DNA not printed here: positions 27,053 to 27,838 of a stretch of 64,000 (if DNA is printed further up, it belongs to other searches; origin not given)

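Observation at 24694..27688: Kinase-only Pnk next to an HD-domain CCA enzyme suggests the phosphatase function has moved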

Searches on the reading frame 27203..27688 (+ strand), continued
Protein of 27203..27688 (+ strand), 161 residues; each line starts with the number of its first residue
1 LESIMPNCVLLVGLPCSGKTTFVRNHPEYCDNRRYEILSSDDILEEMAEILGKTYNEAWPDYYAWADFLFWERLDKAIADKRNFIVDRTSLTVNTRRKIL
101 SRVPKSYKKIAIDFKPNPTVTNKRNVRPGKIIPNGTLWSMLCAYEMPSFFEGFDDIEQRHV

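Call 65: find_encoding_contigs(protein=P0006, flank=10000, max_places=3)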
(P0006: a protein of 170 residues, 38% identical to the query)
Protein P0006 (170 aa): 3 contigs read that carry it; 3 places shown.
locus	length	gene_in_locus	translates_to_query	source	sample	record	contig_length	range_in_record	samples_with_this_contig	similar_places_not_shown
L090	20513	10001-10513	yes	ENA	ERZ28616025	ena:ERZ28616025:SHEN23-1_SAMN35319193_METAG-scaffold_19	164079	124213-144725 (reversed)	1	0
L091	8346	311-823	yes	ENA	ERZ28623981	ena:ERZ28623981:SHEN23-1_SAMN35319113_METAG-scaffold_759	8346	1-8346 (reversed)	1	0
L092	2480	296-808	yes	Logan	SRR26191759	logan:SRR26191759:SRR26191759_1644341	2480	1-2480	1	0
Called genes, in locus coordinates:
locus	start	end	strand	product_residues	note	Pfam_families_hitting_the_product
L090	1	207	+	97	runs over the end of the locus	-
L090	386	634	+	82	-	-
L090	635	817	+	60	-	-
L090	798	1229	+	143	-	PF01981:PTH2 (weak)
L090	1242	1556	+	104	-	-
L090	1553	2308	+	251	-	PF00149:Metallophos, PF12850:Metallophos_2 (weak)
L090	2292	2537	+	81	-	-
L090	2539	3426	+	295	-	PF10127:RlaP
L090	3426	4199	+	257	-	PF01555:N6_N4_Mtase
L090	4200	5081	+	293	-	PF02511:Thy1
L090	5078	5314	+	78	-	-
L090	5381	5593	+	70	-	-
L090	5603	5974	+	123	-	-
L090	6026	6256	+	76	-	-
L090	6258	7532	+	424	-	PF01743:PolyA_pol, PF12627:PolyA_pol_RNAbd, PF01966:HD (weak)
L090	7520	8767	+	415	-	PF09511:RNA_lig_T4_1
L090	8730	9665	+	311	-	-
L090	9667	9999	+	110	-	-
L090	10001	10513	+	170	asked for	PF08433:KTI12 (weak), PF13671:AAA_33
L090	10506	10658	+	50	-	-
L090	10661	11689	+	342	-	PF26128:Gad2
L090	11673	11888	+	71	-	PF07068:Gp23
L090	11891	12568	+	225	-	-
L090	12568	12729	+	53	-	-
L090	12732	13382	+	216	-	-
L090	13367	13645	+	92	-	-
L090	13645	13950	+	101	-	-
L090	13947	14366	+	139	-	PF09424:YqeY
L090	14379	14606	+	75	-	-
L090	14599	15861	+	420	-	PF21189:PHA02142, PF09414:RNA_ligase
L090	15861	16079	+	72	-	-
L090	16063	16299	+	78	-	-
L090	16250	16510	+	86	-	-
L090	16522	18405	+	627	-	PF01653:DNA_ligase_aden, PF03120:OB_DNA_ligase, PF00533:BRCT, PF12738:PTCB-BRCT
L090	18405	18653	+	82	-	-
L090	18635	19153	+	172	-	-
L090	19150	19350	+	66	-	-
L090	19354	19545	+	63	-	-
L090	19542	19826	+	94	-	-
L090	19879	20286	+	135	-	PF10686:YAcAr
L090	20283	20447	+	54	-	-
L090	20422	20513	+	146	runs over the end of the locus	-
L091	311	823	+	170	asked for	PF08433:KTI12 (weak), PF13671:AAA_33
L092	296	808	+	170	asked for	PF08433:KTI12 (weak), PF13671:AAA_33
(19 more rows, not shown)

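Call 67: search_protein_families(library=pfam, proteins=[L084:9396-10001:+, L074:2008-2544:+, L035:3840-4781:+, L090:8730-9665:+, L090:9667-9999:+, L090:11891-12568:+, L090:12732-13382:+, L038:3729-4181:+, L068:8286-9701:+], max_evalue=0.01)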
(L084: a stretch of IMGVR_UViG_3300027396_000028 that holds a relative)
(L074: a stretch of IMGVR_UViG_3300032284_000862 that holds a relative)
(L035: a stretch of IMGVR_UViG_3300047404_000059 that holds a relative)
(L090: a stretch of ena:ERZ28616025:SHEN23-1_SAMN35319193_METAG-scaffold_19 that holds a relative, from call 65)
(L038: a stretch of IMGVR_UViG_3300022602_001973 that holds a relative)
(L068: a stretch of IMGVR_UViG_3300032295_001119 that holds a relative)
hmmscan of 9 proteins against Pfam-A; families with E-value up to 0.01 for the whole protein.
L084:9396-10001:+ (201 aa): 2 families
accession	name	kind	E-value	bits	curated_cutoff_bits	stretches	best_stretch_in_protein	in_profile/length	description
PF12850.12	Metallophos_2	-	7.3e-07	29.8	27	1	4-144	3-127/154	Calcineurin-like phosphoesterase superfamily domain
PF00149.33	Metallophos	-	7.5e-07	30.2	21.5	1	4-132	3-116/191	Calcineurin-like phosphoesterase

L074:2008-2544:+ (178 aa): 4 families
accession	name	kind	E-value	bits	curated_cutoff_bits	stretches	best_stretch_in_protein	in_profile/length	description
PF00782.25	DSPc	-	8.9e-07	29.2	33.5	1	42-104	33-91/133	Dual specificity phosphatase, catalytic domain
PF22785.1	Tc-R-P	-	1.4e-06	29.2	27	1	67-103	60-96/106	Polymorphic toxin system, DSP-PTPase phosphatase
PF22784.1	PTP-SAK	-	0.00024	21.6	27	1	63-116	64-118/153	Swiss Army Knife protein, DSP-PTPase phosphatase domain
PF00102.32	Y_phosphatase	-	0.00066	19.8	20.9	1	69-111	148-194/234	Protein-tyrosine phosphatase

L035:3840-4781:+ (313 aa): 1 family
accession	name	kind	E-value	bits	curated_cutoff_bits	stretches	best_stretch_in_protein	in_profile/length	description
PF09511.15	RNA_lig_T4_1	-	4.8e-11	43.4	28.3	1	60-252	1-227/227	RNA ligase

L090:8730-9665:+ (311 aa): 1 family
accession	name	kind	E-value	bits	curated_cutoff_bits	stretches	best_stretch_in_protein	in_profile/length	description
PF01145.31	Band_7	-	0.00018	22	23.6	1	104-230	61-164/176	SPFH domain / Band 7 family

L090:9667-9999:+ (110 aa): 0 families

L090:11891-12568:+ (225 aa): 0 families

L090:12732-13382:+ (216 aa): 0 families

L038:3729-4181:+ (150 aa): 1 family
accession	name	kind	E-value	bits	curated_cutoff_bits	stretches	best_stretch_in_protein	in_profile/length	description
PF05292.17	MCD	-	1.8e-08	34.7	23.2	1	44-136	55-158/253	Malonyl-CoA decarboxylase C-terminal domain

L068:8286-9701:+ (471 aa): 2 families
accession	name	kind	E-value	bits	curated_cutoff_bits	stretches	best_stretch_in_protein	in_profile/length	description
PF25043.1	DUF7788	-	1.1e-49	169.2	27.1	1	273-449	3-185/221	Domain of unknown function (DUF7788)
PF11443.14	DUF2828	-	2.9e-24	86.1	29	2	148-269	279-401/405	Domain of unknown function (DUF2828)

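Call 70: get_annotated_region(hit=H5, flank=5000)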
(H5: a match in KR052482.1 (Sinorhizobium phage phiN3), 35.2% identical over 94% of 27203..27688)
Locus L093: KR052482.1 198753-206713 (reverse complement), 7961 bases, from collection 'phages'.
description: Sinorhizobium phage phiN3, complete genome.
organism: Sinorhizobium phage phiN3 (NCBI taxid 1647405)
taxonomy: Viruses; Duplodnaviria; Heunggongvirae; Uroviricota; Caudoviricetes; Emdodecavirus; Emdodecavirus N3
host: Sinorhizobium meliloti; source: -; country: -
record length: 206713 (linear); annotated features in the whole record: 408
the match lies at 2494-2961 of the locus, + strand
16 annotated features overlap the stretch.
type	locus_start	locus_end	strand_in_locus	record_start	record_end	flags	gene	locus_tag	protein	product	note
CDS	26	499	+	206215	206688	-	-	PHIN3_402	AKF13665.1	putative metal-dependent phosphohydrolase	gp398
CDS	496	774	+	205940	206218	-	-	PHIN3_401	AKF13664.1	hypothetical protein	gp397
CDS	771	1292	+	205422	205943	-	-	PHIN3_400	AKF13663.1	hypothetical protein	gp396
CDS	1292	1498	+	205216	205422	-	-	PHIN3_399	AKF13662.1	hypothetical protein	gp395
CDS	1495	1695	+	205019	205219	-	-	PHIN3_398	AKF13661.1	hypothetical protein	gp394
CDS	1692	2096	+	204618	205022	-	-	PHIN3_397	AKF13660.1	hypothetical protein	gp393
CDS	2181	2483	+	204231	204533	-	-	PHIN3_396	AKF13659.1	putative YahA protein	gp392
CDS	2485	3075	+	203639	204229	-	-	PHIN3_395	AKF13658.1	putative polyA polymerase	gp391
CDS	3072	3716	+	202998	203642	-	-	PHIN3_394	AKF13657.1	hypothetical protein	gp390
CDS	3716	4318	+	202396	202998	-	-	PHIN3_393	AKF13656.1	metallophosphoesterase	gp389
CDS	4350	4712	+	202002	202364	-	-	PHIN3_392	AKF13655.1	hypothetical protein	gp388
CDS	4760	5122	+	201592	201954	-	-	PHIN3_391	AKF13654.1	hypothetical protein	gp387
CDS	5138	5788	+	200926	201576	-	-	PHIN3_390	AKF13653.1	hypothetical protein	gp386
CDS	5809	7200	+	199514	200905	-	-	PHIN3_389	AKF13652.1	membrane protease subunit stomatin/prohibitin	gp385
CDS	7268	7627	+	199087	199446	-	-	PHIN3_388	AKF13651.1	hypothetical protein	gp384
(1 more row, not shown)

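Call 71: get_annotated_region(hit=H10, flank=5000)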
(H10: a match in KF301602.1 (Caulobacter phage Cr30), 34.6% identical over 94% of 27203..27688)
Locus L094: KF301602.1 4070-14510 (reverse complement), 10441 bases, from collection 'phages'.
description: Caulobacter phage Cr30, complete genome.
organism: Caulobacter phage Cr30 (NCBI taxid 1357714)
taxonomy: Viruses; Duplodnaviria; Heunggongvirae; Uroviricota; Caudoviricetes
host: Caulobacter crescentus CB15; source: pond water; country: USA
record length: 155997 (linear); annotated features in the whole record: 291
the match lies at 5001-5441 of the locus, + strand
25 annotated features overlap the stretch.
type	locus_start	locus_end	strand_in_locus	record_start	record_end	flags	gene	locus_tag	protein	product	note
CDS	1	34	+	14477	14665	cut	-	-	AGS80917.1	hypothetical protein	-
CDS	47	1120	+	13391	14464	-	-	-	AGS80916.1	RNA ligase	-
CDS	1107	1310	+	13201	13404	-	-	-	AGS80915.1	hypothetical protein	-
CDS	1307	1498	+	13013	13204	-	-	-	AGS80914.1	hypothetical protein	-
CDS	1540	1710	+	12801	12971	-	-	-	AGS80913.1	hypothetical protein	-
CDS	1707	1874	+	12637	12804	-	-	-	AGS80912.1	hypothetical protein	-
CDS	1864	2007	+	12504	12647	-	-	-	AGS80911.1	hypothetical protein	-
CDS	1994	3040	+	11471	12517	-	-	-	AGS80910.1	GMP reductase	-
CDS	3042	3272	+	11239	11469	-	-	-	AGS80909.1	hypothetical protein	-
CDS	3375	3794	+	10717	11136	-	-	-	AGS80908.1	hypothetical protein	-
CDS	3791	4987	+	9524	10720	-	-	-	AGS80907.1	RNA ligase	-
CDS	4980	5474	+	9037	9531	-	-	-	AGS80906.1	hypothetical protein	-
CDS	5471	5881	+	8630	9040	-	-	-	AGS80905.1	hypothetical protein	-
CDS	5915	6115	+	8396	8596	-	-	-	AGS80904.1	hypothetical protein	-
CDS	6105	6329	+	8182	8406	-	-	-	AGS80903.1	hypothetical protein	-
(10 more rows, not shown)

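Call 82: search_solved_structures(query=A4, max_evalue=1e-13, show_alignments=5)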
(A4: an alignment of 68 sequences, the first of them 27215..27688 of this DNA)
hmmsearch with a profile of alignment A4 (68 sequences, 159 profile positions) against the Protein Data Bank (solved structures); distinct sequences matched with E-value up to 1e-13: 9.
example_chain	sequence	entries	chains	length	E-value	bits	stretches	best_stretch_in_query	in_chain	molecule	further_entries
4jst_A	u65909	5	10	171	6e-16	61.7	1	5-155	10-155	Metallophosphoesterase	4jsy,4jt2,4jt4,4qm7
4gp7_A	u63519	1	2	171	6.7e-16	61.5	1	5-155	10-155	Metallophosphoesterase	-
4gp6_A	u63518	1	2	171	1.2e-15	60.7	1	5-155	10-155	Metallophosphoesterase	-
3adb_A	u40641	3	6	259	4.1e-15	59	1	3-147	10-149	L-seryl-tRNA(Sec) kinase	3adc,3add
4xrp_A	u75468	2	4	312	6.5e-15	58.3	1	4-150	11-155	Pnkp1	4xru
3a4l_A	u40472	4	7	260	8.6e-15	57.9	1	5-147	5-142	L-seryl-tRNA(Sec) kinase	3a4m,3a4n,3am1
1ly1_A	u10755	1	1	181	1e-14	57.7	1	3-142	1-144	polynucleotide kinase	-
4mde_A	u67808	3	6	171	1.2e-14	57.4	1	5-155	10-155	Metallophosphoesterase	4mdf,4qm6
1ltq_A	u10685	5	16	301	3.7e-14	55.9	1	3-142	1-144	POLYNUCLEOTIDE KINASE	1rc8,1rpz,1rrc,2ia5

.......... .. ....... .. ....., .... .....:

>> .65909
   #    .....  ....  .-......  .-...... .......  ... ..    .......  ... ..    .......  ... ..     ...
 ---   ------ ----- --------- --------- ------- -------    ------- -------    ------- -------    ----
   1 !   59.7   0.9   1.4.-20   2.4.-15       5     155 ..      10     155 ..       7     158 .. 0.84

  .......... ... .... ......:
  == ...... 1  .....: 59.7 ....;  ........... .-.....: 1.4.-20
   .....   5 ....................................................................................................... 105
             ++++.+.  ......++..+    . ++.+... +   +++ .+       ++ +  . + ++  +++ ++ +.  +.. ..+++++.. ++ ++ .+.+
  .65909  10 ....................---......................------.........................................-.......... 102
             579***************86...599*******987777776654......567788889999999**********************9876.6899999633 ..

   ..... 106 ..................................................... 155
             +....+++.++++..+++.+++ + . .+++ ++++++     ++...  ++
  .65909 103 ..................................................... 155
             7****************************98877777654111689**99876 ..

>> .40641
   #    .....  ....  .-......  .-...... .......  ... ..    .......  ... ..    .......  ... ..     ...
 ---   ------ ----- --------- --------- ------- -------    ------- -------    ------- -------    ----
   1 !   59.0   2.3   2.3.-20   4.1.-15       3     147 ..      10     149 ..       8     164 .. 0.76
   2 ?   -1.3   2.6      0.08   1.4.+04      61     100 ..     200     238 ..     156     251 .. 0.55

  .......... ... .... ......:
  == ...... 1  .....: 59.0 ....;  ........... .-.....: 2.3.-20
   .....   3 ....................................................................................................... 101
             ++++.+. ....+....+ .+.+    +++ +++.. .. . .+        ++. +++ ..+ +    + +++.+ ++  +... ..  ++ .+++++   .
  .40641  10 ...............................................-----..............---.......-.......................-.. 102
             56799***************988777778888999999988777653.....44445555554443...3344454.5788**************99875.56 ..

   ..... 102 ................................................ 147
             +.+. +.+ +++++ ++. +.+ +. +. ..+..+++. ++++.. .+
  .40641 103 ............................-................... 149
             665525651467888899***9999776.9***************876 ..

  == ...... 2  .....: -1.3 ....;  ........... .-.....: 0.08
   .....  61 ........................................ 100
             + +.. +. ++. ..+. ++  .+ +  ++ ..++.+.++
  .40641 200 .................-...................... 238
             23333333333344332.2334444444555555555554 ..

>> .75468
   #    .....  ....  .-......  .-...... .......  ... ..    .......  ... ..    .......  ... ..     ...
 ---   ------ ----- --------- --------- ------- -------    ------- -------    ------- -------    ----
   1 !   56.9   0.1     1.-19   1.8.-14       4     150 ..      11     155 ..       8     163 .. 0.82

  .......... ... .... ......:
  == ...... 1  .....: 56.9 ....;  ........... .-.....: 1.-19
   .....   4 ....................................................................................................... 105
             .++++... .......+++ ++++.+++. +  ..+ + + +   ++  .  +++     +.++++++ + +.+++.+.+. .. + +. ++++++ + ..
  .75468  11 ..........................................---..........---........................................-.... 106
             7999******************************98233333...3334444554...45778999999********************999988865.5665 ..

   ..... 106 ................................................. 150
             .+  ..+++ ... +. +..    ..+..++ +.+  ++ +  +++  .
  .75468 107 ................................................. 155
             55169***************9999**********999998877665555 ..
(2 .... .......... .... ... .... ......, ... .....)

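Call 100: predict_structure(alignment_id=A4)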
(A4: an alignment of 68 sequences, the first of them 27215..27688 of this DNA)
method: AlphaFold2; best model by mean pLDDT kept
length: 157 residues; sequences in the alignment: 68
mean_pLDDT: 95.8   pTM: 0.89
mean pLDDT of the five models: 95.8, 94.8, 94.5, 94.4, 94.0
residues with pLDDT >= 90: 147; 70-90: 10; 50-70: 0; < 50: 0
segments of 3 or more residues with pLDDT < 50: none
pLDDT, mean of each block of 10 residues (from residue 1): 97 94 88 97 97 97 98 98 97 98 98 93 93 96 98 91
secondary structure, 60 per line:
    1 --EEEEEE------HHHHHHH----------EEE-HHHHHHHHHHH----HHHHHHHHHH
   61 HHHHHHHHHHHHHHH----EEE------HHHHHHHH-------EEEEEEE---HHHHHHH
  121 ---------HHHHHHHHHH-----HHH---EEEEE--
elements in order: E3-8 H15-21 E32-34 H36-46 H51-75 E80-82 H89-96 E104-110 H114-120 H130-139 E151-155

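Call 102: fold_search(model_id=the predicted structure, library=pdb)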
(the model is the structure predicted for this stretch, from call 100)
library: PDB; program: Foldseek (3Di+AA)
matches with E <= 10: 1055; with E <= 0.001: 104
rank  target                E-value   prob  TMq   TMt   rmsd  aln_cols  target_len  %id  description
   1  1yj5_B                1.3e-08  1.00  0.68  0.29   4.5       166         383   18  Molecular architecture of mammalian polynucleotide kinase, a DNA repair enzyme (released 2005-03-15)
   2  1yj5_A                3.6e-08  1.00  0.68  0.30   4.2       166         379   19  Molecular architecture of mammalian polynucleotide kinase, a DNA repair enzyme (released 2005-03-15)
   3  3zvl                  5.0e-08  1.00  0.66  0.29   4.6       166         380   18  The structural basis for substrate recognition by mammalian polynucleotide kinase 3' phosphatase (released 2011-11-16)
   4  3u7e                  1.3e-07  1.00  0.63  0.27   5.5       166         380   19  Crystal structure of mPNKP catalytic fragment (D170A) (released 2011-12-14)
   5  3u7f_B                2.1e-07  1.00  0.67  0.29   4.6       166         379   19  Crystal structure of mPNKP catalytic fragment (D170A) bound to single-stranded DNA (TCCTCp) (released 2011-12-14)
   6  3zvn_A                2.4e-07  1.00  0.69  0.30   4.1       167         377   18  The structural basis for substrate recognition by mammalian polynucleotide kinase 3' phosphatase (released 2011-11-16)
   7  3u7g_A                2.6e-07  1.00  0.65  0.29   4.1       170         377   19  Crystal structure of mPNKP catalytic fragment (D170A) bound to single-stranded DNA (TCCTAp) (released 2011-12-14)
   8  3adb_B                2.8e-07  1.00  0.71  0.47   3.6       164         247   22  Crystal structure of O-phosphoseryl-tRNA kinase complexed with selenocysteine tRNA and AMPPNP (crystal type 1) (released 2010-07-28)
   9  3u7h_B                4.6e-07  1.00  0.62  0.28   5.1       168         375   18  Crystal structure of mPNKP catalytic fragment (D170A) bound to single-stranded DNA (TCCTTp) (released 2011-12-14)
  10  3adc_A                5.6e-07  1.00  0.71  0.47   3.5       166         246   23  Crystal structure of O-phosphoseryl-tRNA kinase complexed with selenocysteine tRNA and AMPPNP (crystal type 2) (released 2010-07-28)
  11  3adc_B                6.3e-07  1.00  0.71  0.49   3.5       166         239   23  Crystal structure of O-phosphoseryl-tRNA kinase complexed with selenocysteine tRNA and AMPPNP (crystal type 2) (released 2010-07-28)
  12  4gp6_B                8.7e-07  1.00  0.77  0.72   2.8       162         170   17  Polynucleotide kinase (released 2012-11-14)
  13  4gp7_A                8.7e-07  1.00  0.77  0.71   3.1       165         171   18  Polynucleotide kinase (released 2012-11-14)
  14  3a4l_B                1.4e-06  1.00  0.71  0.49   3.7       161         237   22  Crystal structure of archaeal O-phosphoseryl-tRNA(Sec) kinase (released 2009-10-20)
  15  3adb_A                1.5e-06  1.00  0.70  0.46   3.6       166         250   22  Crystal structure of O-phosphoseryl-tRNA kinase complexed with selenocysteine tRNA and AMPPNP (crystal type 1) (released 2010-07-28)
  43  1ly1                  1.6e-05  1.00  0.70  0.72   3.0       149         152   20  Structure and Mechanism of T4 Polynucleotide Kinase (released 2002-07-17)
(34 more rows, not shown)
